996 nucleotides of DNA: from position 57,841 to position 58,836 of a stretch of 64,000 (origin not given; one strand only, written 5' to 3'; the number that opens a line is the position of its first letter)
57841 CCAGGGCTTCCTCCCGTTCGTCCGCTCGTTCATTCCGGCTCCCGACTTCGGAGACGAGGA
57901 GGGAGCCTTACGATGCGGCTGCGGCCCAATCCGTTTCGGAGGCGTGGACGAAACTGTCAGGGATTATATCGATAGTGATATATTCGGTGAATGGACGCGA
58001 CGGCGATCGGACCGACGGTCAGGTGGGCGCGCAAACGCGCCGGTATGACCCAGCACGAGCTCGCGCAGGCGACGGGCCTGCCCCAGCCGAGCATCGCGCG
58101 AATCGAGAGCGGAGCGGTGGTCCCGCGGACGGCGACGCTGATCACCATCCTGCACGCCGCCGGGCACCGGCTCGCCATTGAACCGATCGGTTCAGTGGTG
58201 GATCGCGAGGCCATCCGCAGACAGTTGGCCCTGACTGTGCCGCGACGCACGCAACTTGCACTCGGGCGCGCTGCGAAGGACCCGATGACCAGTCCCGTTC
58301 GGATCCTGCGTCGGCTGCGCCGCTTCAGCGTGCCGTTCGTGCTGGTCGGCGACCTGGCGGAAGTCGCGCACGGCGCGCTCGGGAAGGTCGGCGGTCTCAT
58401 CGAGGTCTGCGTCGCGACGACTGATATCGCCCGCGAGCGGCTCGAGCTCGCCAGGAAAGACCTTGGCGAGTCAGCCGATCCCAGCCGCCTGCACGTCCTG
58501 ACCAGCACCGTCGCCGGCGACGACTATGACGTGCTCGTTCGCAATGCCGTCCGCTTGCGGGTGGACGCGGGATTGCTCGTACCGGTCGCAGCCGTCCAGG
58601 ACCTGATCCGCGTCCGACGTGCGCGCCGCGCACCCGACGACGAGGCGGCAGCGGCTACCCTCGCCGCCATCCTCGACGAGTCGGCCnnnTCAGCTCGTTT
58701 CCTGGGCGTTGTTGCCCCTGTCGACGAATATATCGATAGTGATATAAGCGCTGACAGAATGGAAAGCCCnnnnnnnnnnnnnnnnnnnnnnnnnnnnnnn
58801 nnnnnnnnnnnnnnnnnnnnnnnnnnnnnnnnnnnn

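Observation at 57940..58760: Fused, degenerate paralogue of the XRE-NTase module flanked by perfect 18-bp direct repeats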

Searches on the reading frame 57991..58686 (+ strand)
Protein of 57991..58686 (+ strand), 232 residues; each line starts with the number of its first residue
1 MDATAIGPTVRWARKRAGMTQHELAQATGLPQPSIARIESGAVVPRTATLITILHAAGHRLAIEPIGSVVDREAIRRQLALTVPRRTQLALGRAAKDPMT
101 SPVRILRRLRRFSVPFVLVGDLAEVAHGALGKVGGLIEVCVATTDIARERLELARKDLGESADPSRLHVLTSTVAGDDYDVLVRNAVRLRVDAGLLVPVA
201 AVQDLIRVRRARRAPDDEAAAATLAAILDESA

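Call 6: search_protein_families(library=pfam, proteins=[window:57991-58686:+], max_evalue=1)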
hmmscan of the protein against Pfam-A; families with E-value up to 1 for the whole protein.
window:57991-58686:+ (232 aa): 10 families
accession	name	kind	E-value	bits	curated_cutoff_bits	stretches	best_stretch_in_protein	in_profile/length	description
PF01381.28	HTH_3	-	1.6e-10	41.3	23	1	10-56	1-47/55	Helix-turn-helix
PF13560.12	HTH_31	-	2.8e-09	37.6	27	1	6-57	2-54/64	Helix-turn-helix domain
PF12844.13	HTH_19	-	0.00093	19.5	30.2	1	11-56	5-50/64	Helix-turn-helix domain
PF13413.12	HTH_25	-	0.0013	18.9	24.6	1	11-42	3-34/62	Helix-turn-helix domain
PF13744.12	HTH_37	-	0.0087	16.3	27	1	8-63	21-77/80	Helix-turn-helix domain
PF21716.3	dnstrm_HI1420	-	0.011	16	27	1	15-64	42-89/90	Probable addiction module antidote protein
PF09339.16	HTH_IclR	-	0.012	15.8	22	1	13-37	13-37/52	IclR helix-turn-helix domain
PF13443.12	HTH_26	-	0.013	16.2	22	1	16-55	8-48/63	Cro/C1-type HTH DNA-binding domain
PF22495.2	HTH_92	-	0.16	11.8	27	1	13-47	3-37/45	RsaL-like HTH domain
PF13412.12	HTH_24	-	0.17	12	21.9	1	15-37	14-36/48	Winged helix-turn-helix DNA-binding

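Call 7: find_homologous_proteins(query=window:57991-58686:+)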
Query window:57991-58686:+ (232 aa): 261 proteins with E <= 0.001 among 8000 candidates; the best 120 are listed.
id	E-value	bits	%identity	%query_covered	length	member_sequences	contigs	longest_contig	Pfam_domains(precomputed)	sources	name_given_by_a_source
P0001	6.9e-137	472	100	100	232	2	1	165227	PF01381.29,PF13560.13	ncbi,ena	-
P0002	5.2e-85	302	73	92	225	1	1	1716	PF01381.29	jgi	jgi:DNA-binding XRE family transcriptional regulator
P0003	4.4e-84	299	65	100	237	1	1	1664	PF01381.29,PF13560.13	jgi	jgi:transcriptional regulator with XRE-family HTH domain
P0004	2.6e-83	297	66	98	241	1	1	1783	PF01381.29,PF13560.13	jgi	jgi:transcriptional regulator with XRE-family HTH domain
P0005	1.8e-82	294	65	100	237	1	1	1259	PF13744.13,PF01381.29,PF13560.13,PF13443.13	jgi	jgi:transcriptional regulator with XRE-family HTH domain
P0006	9.1e-82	292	68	92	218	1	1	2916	PF01381.29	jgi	jgi:transcriptional regulator with XRE-family HTH domain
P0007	7.5e-81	289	67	100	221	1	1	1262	PF01381.29,PF13560.13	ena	-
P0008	9.4e-81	289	62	100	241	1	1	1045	PF01381.29,PF13560.13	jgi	jgi:transcriptional regulator with XRE-family HTH domain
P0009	9.5e-81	289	68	99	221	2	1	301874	PF01381.29,PF13560.13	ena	-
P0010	3.0e-79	284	65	100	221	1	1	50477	PF01381.29,PF13560.13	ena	-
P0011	7.9e-79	282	66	92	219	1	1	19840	PF01381.29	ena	-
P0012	1.9e-78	281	63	100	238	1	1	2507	PF01381.29,PF13560.13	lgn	-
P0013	2.9e-78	280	65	92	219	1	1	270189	PF01381.29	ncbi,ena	-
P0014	3.1e-78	280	69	91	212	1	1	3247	PF01381.29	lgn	-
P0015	1.0e-77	279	65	92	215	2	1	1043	PF01381.29,PF13560.13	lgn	-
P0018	5.3e-77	276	62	100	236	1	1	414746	PF01381.29,PF13560.13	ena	-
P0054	2.3e-72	261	62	92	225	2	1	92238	PF01381.29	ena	-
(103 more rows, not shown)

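Call 8: find_encoding_contigs(protein=window:57991-58686:+, flank=5000, max_places=10)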
Protein window:57991-58686:+ (232 aa): no gene with exactly this product is on record in the collection.

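Call 9: find_encoding_contigs(protein=P0001, flank=3000, max_places=4)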
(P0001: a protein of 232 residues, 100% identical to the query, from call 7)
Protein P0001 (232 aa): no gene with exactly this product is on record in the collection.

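Call 10: find_encoding_contigs(protein=P0009, flank=4000, max_places=3)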
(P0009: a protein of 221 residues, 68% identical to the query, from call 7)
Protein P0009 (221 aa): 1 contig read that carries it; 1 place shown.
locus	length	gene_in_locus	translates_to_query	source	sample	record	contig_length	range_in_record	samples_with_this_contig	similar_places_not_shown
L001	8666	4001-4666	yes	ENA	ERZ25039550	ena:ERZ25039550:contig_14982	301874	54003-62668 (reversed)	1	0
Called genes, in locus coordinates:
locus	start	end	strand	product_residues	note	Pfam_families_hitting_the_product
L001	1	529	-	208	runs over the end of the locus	PF00440:TetR_N, PF13305:TetR_C_33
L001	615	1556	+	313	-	PF05368:NmrA (weak), PF01370:Epimerase, PF13460:NAD_binding_10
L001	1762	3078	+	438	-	-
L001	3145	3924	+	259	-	PF13489:Methyltransf_23, PF01209:Ubie_methyltran, PF13847:Methyltransf_31, PF08241:Methyltransf_11, PF08242:Methyltransf_12, PF13649:Methyltransf_25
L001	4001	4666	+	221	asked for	PF13560:HTH_31, PF01381:HTH_3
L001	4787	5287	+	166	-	PF00042:Globin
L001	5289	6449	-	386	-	PF13489:Methyltransf_23, PF01209:Ubie_methyltran, PF13847:Methyltransf_31, PF08241:Methyltransf_11, PF08242:Methyltransf_12, PF13649:Methyltransf_25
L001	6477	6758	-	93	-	-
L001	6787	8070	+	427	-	PF22042:EF-G_D2, PF03144:GTP_EFTU_D2, PF00679:EFG_C, PF21018:BipA_C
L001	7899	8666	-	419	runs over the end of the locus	PF07584:BatA (weak), PF00092:VWA, PF13519:VWA_2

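Call 11: find_encoding_contigs(protein=P0013, flank=4000, max_places=3)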
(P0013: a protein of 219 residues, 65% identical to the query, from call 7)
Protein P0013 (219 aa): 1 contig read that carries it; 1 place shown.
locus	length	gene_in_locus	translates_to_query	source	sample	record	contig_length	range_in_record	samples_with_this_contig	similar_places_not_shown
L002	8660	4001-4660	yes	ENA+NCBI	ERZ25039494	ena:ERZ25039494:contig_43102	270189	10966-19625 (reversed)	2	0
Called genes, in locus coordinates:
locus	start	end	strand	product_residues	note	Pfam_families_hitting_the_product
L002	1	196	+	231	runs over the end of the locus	-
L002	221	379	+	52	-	-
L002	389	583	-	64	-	-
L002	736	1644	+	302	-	PF00395:SLH (faint)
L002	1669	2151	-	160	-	-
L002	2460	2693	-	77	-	-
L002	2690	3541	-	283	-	PF00211:Guanylate_cyc (weak)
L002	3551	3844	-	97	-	-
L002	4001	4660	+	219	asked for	PF01381:HTH_3 (weak)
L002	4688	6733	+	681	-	PF00009:GTP_EFTU, PF01926:MMR_HSR1 (weak), PF22042:EF-G_D2, PF03144:GTP_EFTU_D2, PF00679:EFG_C, PF21018:BipA_C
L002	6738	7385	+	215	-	PF04238:DUF420 (faint), PF10067:DUF2306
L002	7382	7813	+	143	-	-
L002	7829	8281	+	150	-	PF08837:DUF1810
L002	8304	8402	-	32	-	-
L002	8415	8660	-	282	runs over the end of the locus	PF00092:VWA (faint)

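Call 17: find_related_loci(query=A1, collection=genome_contigs, flank=5000)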
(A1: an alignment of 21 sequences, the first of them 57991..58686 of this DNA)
Query A1 (232 aa) in genome_contigs; peptide patterns used: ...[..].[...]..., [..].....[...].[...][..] (x = any residue, [..] = any of these).
190 stretches matched a pattern; 35 encode a relative of the query (tblastn E <= 1e-3); 35 distinct loci.
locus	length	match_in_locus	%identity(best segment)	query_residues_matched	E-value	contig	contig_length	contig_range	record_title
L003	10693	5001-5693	65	1-231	2e-94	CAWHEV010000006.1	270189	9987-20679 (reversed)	MAG: uncultured Chloroflexia bacterium isolate MFD02360.bin.1.60 genome assembly, contig: contig_43102, whole genome sho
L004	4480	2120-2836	59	1-231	2e-83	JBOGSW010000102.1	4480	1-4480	MAG: Candidatus Limnocylindria bacterium isolate M3-S_metawrap_bin.20 k127_3510580, whole genome shotgun sequence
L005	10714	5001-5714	59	1-229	1e-81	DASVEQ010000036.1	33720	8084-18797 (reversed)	MAG TPA_asm: Candidatus Limnocylindria bacterium isolate SMAG_U2066 k141_1008975, whole genome shotgun sequence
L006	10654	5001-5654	62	1-229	5e-80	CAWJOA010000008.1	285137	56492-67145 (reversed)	MAG: uncultured Chloroflexia bacterium isolate MFD02840.bin.2.336 genome assembly, contig: contig_5656, whole genome sho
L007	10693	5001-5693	56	1-231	1e-76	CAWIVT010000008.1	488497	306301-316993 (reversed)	MAG: uncultured Chloroflexia bacterium isolate MFD04212.bin.2.63 genome assembly, contig: contig_8900, whole genome shot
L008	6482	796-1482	64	1-231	2e-76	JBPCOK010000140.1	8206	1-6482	MAG: Candidatus Limnocylindria bacterium isolate TH_ant_mag_154 S1Ck127_5715376_flag_0_multi_61.0000_len_8206, whole gen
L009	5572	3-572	62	29-220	7e-68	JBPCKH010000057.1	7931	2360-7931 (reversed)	MAG: Candidatus Limnocylindria bacterium isolate TH_ant_mag_47 S1Ck127_1980326_flag_0_multi_5.0000_len_7931, whole genom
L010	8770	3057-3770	51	4-231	6e-63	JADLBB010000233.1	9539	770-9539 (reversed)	MAG: Chloroflexota bacterium isolate SJ146 c_000001109955, whole genome shotgun sequence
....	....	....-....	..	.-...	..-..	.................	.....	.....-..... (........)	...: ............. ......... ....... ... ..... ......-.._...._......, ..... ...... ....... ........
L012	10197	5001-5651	46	3-230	2e-50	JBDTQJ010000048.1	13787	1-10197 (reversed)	MAG: Chloroflexota bacterium isolate cluster3_bin.219 NODE_18154_length_13787_cov_17.170915, whole genome shotgun sequen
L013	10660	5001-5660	62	1-231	8e-82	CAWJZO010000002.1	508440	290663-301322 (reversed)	MAG: uncultured Chloroflexia bacterium isolate MFD08497.bin.2.144 genome assembly, contig: contig_85835, whole genome sh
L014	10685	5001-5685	52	1-230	6e-39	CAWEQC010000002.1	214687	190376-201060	MAG: uncultured Chloroflexia bacterium isolate MFD09212.bin.2.193 genome assembly, contig: contig_12536, whole genome sh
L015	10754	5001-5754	53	18-230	3e-21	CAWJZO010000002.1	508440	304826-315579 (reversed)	MAG: uncultured Chloroflexia bacterium isolate MFD08497.bin.2.144 genome assembly, contig: contig_85835, whole genome sh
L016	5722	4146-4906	51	13-230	3e-20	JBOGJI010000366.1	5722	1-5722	MAG: Thermoanaerobaculia bacterium isolate M3-S_maxbin2.bin.168_sub k127_3671676, whole genome shotgun sequence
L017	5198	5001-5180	58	7-65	8e-15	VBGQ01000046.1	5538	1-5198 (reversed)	MAG: Chloroflexi bacterium isolate CF_82 14_0927_02_20cm_scaffold_7812, whole genome shotgun sequence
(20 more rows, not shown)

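Call 27: search_protein_families(library=ncbifam, proteins=[window:57991-58686:+], max_evalue=1)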
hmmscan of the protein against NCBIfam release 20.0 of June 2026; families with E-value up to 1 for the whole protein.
window:57991-58686:+ (232 aa): 11 families
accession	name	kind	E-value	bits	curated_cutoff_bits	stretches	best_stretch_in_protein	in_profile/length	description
TIGR03070.1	couple_hipB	subfamily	8.2e-11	41.7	71.65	1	5-61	2-58/58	type II toxin-antitoxin system Y4mF family antitoxin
NF006015.0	PRK08154.1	subfamily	2.3e-05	23.7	204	1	4-61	29-86/314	anaerobic benzoate catabolism transcriptional regulator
NF041951.1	phage_RstR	subfamily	5.3e-05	23.4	80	1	12-53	9-50/108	RstR family transcriptional repressor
TIGR03830.1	CxxCG_CxxCG_HTH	subfamily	5.5e-05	23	61.8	1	3-49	63-109/127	type II TA system antitoxin MqsA family protein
TIGR00270.2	TIGR00270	equivalog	8.5e-05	22.4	110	1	9-48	79-118/159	multiprotein bridging factor aMBF1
NF007408.0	PRK09943.1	equivalog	0.00039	20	211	1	5-57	7-59/185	HTH-type transcriptional regulator PuuR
NF007257.0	PRK09706.1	subfamily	0.0045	16.8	101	1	1-52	1-52/135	transcriptional repressor DicA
NF007271.0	PRK09726.1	equivalog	0.015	15.2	79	1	10-58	17-65/88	type II toxin-antitoxin system antitoxin HipB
NF004802.0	PRK06153.1-1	equivalog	0.055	12.3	601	1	104-158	280-330/391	hypothetical protein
TIGR02684.1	dnstrm_HI1420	hypoth_equivalog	0.095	12.9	53.7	1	13-63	41-88/89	addiction module antidote protein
NF041575.1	antitoxPezA_Strep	equivalog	0.18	11.8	290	1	6-47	2-43/158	type II toxin-antitoxin system antitoxin PezA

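Call 28: search_protein_families(library=padloc, proteins=[window:57991-58686:+], max_evalue=1)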
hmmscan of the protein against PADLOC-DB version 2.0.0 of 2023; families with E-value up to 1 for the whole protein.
window:57991-58686:+ (232 aa): 12 families
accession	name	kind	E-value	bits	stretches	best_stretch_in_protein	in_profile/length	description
PDLC02926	HTH_VI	-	2.7e-06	25.5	1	6-53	2-49/92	-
PDLC03949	RmrA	-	4.5e-06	23.8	1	11-56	8-53/363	-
PDLC03953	RmrA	-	8.3e-05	20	1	4-58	4-58/373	-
PDLC03946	RmrA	-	0.00071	16.4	1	11-56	8-53/357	-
PDLC03669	Control_protein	-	0.0014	16.8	1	13-56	17-60/96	control protein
PDLC04142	capH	-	0.0015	17.6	1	5-53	6-54/103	capH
PDLC03952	RmrA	-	0.0031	14.4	1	10-56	27-73/395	-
PDLC03947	RmrA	-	0.0067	13.3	1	5-54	11-60/383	-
PDLC04133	mad1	-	0.027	12.8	1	16-40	3-27/60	mads_1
PDLC03954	RmrA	-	0.028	11.3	1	10-53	15-58/380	-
PDLC03951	RmrA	-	0.041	10.9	1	13-53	16-56/400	-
PDLC03944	RmrA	-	0.057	10.5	1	10-55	11-56/384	-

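Call 38: predict_structure(alignment_id=A1)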
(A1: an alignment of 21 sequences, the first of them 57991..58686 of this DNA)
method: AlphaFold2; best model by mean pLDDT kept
length: 232 residues; sequences in the alignment: 21
mean_pLDDT: 90.2   pTM: 0.70
mean pLDDT of the five models: 90.2, 89.7, 89.0, 87.6, 74.7
residues with pLDDT >= 90: 165; 70-90: 55; 50-70: 12; < 50: 0
segments of 3 or more residues with pLDDT < 50: none
pLDDT, mean of each block of 10 residues (from residue 1): 84 95 95 95 90 91 68 93 94 81 90 96 95 89 94 85 81 94 96 93 95 89 93 84
secondary structure, 60 per line:
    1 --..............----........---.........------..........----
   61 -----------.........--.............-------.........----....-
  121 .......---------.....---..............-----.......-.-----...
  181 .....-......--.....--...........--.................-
elements in order: H3-16 H21-28 H32-40 H47-56 H72-80 H83-95 H103-111 E116-119 H121-127 E137-141 H145-158 E167-170 H179-185 E187-192 E195-199 H202-212 H215-231

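Call 41: fold_search(model_id=the predicted structure, library=pdb)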
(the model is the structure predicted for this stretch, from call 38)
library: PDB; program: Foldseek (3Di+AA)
matches with E <= 10: 521; with E <= 0.001: 0
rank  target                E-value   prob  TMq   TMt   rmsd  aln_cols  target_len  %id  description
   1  8ezt_B                2.9e-03  1.00  0.27  0.79   2.2        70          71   27  Crystal structure of HipB(Lp) from Legionella pneumophila (released 2023-09-27)
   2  6jq1_A                4.9e-03  1.00  0.24  0.42  13.9       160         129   17  Crystal Structure of DdrO from Deinococcus geothermalis (released 2019-08-28)
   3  8an4_B                6.0e-03  1.00  0.35  0.42   9.6       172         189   18  MenT1 toxin (rv0078a) from Mycobacterium tuberculosis H37Rv (released 2023-08-02)
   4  8ezt_C                8.2e-03  1.00  0.27  0.81   2.2        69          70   28  Crystal structure of HipB(Lp) from Legionella pneumophila (released 2023-09-27)
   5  8ezt_A                8.2e-03  1.00  0.27  0.80   2.1        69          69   28  Crystal structure of HipB(Lp) from Legionella pneumophila (released 2023-09-27)
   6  6jq1_B                1.0e-02  1.00  0.23  0.41  13.5       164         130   15  Crystal Structure of DdrO from Deinococcus geothermalis (released 2019-08-28)
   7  4pu7_A                2.0e-02  1.00  0.25  0.75   1.7        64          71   23  Shewanella oneidensis Toxin Antitoxin System Antitoxin Protein HipB Resolution 1.85 (released 2014-08-06)
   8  4pu7_B                2.2e-02  1.00  0.26  0.82   1.7        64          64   23  Shewanella oneidensis Toxin Antitoxin System Antitoxin Protein HipB Resolution 1.85 (released 2014-08-06)
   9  6h4c_B                2.3e-02  0.99  0.24  0.38  21.9       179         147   16  A polyamorous repressor: deciphering the evolutionary strategy used by the phage-inducible chromosomal islands to spre (released 2019-08-28)
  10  3f52_E                2.4e-02  1.00  0.25  0.72   1.0        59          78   27  Crystal structure of the clp gene regulator ClgR from C. glutamicum (released 2008-11-18)
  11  3f51_E                2.4e-02  1.00  0.25  0.59   0.9        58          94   28  Crystal Structure of the clp gene regulator ClgR from Corynebacterium glutamicum (released 2008-11-18)
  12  8an4_A                2.4e-02  1.00  0.38  0.44   6.8       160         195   17  MenT1 toxin (rv0078a) from Mycobacterium tuberculosis H37Rv (released 2023-08-02)
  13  8an5_A                2.7e-02  1.00  0.43  0.50   6.1       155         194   14  MenAT1 toxin-antitoxin complex (rv0078a-rv0078b) from Mycobacterium tuberculosis H37Rv (released 2023-08-02)
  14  8an5_B                2.7e-02  1.00  0.40  0.49   6.4       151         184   19  MenAT1 toxin-antitoxin complex (rv0078a-rv0078b) from Mycobacterium tuberculosis H37Rv (released 2023-08-02)
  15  8rr5                  2.7e-02  1.00  0.35  0.44   8.8       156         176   19  MenT1 toxin (rv0078a) from Mycobacterium tuberculosis H37Rv, phosphorylated at T39 (released 2024-09-11)
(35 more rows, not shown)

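Call 43: search_solved_structures(query=A1, max_evalue=10, show_alignments=0)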
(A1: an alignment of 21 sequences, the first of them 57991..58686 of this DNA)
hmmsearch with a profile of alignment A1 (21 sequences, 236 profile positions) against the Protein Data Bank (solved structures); distinct sequences matched with E-value up to 10: 67 (the best 60 are shown).
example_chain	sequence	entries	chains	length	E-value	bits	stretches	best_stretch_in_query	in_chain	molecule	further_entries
6af3_B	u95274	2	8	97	9.8e-10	41.4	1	6-68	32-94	HigA antitoxin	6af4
8ezt_A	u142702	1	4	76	2.2e-06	30.4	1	3-65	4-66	HipB(Lp)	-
1x57_A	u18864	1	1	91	2.5e-06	30.3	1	5-72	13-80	Endothelial differentiation-related factor 1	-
8tac_A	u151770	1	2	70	3.5e-06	29.8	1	2-53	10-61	DBP48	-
9b0q_CH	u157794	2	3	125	5e-06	29.3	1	6-72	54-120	Endothelial differentiation-related factor 1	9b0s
9p73_CH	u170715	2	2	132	5.9e-06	29.1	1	6-72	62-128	Endothelial differentiation-related factor 1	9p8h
9rpv_E4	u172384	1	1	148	7e-06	28.8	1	6-72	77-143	Endothelial differentiation-related factor 1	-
7o81_AU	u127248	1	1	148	1.6e-05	27.6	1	6-71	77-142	EDF1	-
3kxa_A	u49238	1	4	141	3.2e-05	26.6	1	11-59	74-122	Putative uncharacterized protein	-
6zvh_i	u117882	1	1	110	5.7e-05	25.8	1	5-61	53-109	Endothelial differentiation-related factor 1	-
3eus_A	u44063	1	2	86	0.00011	24.9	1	6-40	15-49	DNA-binding protein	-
7t8i_A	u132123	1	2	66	0.00019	24.1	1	3-53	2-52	Phage element (ICEBs1)transcriptional regulator (Xre family)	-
9vzy_A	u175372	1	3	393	0.00021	24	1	9-55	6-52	HTH cro/C1-type domain-containing protein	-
2mez_A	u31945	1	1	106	0.0012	21.5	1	8-62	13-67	Multiprotein Bridging Factor (MBP-like)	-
4yg4_A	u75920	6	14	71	0.0013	21.4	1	6-56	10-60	Antitoxin HipB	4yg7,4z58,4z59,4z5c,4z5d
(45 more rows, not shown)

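Call 53: find_encoding_contigs(protein=P0002, flank=5000, max_places=2)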
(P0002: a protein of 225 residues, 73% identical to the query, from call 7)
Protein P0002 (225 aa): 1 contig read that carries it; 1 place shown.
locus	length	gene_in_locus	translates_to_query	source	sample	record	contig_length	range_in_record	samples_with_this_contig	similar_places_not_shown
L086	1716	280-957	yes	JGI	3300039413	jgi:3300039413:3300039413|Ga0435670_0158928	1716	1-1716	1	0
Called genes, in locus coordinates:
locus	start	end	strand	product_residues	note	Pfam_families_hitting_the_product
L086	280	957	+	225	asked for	PF01381:HTH_3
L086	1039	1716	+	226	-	?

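Call 54: find_encoding_contigs(protein=P0010, flank=6000, max_places=2)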
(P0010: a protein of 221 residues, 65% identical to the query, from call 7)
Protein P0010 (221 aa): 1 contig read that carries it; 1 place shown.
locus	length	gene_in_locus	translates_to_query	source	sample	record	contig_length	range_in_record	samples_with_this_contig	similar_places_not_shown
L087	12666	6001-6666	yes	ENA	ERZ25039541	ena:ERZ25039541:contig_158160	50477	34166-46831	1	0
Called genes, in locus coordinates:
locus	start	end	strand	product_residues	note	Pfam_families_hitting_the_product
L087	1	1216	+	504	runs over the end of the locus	PF00211:Guanylate_cyc, PF01209:Ubie_methyltran, PF13489:Methyltransf_23, PF00398:RrnaAD (weak), PF13847:Methyltransf_31, PF08241:Methyltransf_11, PF08242:Methyltransf_12, PF13649:Methyltransf_25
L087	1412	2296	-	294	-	PF08031:BBE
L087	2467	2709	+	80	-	-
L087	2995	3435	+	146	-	PF06094:GGACT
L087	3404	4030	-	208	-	PF00440:TetR_N, PF13305:TetR_C_33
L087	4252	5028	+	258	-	PF01370:Epimerase (weak)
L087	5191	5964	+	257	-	PF13489:Methyltransf_23, PF01209:Ubie_methyltran, PF13847:Methyltransf_31, PF08241:Methyltransf_11, PF08242:Methyltransf_12, PF13649:Methyltransf_25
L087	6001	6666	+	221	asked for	PF13560:HTH_31, PF01381:HTH_3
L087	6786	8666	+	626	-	PF00009:GTP_EFTU, PF01926:MMR_HSR1 (weak), PF22042:EF-G_D2, PF03144:GTP_EFTU_D2, PF00679:EFG_C, PF21018:BipA_C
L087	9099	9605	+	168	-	-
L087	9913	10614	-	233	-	PF13489:Methyltransf_23, PF01209:Ubie_methyltran, PF13649:Methyltransf_25, PF13847:Methyltransf_31, PF08241:Methyltransf_11, PF08242:Methyltransf_12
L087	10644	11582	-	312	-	PF03747:ADP_ribosyl_GH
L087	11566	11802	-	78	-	-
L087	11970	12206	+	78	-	-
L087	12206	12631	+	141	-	PF01850:PIN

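Call 55: find_encoding_contigs(protein=P0018, flank=6000, max_places=2)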
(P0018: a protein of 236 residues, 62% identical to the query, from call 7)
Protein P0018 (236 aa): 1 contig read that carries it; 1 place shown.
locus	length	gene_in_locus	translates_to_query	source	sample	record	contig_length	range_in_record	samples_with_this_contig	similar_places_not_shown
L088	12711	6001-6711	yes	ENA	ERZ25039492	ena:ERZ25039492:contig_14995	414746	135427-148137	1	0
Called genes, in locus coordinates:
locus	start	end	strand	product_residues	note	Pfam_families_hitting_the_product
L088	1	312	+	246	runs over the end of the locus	PF00395:SLH (faint)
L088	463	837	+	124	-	-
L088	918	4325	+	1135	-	PF13191:AAA_16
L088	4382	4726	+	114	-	PF13560:HTH_31, PF01381:HTH_3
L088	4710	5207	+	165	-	PF19502:DUF6036 (faint)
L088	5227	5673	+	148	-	PF08922:DUF1905, PF13376:OmdA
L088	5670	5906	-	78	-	-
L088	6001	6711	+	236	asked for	PF13560:HTH_31, PF01381:HTH_3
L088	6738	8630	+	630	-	PF00009:GTP_EFTU, PF01926:MMR_HSR1 (weak), PF22042:EF-G_D2, PF03144:GTP_EFTU_D2, PF00679:EFG_C, PF21018:BipA_C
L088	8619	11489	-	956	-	PF00211:Guanylate_cyc (weak), PF13191:AAA_16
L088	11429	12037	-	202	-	-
